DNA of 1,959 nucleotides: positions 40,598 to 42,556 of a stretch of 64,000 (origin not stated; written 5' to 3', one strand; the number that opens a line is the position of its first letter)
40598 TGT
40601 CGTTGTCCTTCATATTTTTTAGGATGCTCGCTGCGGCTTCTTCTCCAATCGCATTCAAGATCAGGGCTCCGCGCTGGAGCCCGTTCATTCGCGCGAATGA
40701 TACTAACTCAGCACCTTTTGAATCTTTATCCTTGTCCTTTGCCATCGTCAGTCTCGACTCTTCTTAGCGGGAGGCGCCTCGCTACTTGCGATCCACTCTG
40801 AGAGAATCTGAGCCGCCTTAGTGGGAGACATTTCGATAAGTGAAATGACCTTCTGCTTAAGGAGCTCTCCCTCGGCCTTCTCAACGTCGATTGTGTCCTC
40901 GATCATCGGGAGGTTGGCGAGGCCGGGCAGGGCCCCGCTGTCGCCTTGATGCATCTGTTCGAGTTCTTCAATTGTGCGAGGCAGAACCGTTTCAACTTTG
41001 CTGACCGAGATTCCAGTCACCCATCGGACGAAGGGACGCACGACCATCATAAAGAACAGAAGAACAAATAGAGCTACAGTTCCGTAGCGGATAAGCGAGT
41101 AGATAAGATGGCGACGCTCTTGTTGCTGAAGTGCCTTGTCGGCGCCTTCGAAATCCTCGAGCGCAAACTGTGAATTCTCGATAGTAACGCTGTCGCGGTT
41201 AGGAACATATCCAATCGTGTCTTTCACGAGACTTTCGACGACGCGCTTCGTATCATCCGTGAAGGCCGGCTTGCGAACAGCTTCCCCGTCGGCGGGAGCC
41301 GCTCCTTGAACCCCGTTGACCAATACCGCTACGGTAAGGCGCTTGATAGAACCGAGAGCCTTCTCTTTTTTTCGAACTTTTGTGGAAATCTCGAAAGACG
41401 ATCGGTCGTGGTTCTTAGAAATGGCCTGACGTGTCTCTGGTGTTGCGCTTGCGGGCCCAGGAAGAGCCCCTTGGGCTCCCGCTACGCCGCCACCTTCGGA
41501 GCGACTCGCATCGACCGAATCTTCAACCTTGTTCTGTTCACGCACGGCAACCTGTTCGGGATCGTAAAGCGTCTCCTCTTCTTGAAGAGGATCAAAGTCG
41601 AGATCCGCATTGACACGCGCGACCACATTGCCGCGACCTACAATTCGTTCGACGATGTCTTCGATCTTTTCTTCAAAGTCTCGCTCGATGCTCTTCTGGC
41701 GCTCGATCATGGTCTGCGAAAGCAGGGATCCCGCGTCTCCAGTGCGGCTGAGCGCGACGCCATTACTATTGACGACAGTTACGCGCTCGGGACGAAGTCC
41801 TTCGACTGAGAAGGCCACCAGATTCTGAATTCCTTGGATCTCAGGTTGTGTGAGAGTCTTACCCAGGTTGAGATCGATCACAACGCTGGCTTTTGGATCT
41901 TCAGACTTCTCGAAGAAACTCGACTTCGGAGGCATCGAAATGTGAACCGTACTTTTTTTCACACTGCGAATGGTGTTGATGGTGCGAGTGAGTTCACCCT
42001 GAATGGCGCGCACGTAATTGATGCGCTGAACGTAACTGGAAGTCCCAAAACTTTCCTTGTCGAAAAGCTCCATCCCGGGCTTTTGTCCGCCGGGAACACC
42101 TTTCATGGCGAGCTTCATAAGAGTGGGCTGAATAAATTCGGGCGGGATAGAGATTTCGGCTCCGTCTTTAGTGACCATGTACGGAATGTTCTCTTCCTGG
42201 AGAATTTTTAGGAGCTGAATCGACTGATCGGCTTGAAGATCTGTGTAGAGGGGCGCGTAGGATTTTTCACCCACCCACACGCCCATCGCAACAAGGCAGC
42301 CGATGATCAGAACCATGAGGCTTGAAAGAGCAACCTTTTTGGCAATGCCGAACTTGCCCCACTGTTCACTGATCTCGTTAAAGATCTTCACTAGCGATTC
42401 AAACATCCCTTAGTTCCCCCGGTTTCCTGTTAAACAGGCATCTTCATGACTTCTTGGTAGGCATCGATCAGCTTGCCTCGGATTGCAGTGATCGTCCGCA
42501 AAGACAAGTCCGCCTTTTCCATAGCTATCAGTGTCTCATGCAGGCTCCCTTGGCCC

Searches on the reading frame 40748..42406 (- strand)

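Call 77: search_protein_families(library=pfam, proteins=[window:40748-42406:-], max_evalue=0.00001)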
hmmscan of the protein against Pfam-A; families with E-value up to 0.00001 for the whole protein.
window:40748-42406:- (552 aa): 2 families
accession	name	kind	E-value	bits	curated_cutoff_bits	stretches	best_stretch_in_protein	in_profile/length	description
PF01514.23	YscJ_FliF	-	1.7e-54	184.8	24.4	1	47-220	3-178/179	Secretory protein of YscJ/FliF family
PF08345.17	YscJ_FliF_C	-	3.1e-31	109.2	23.8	1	253-414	2-147/147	Flagellar M-ring protein C-terminal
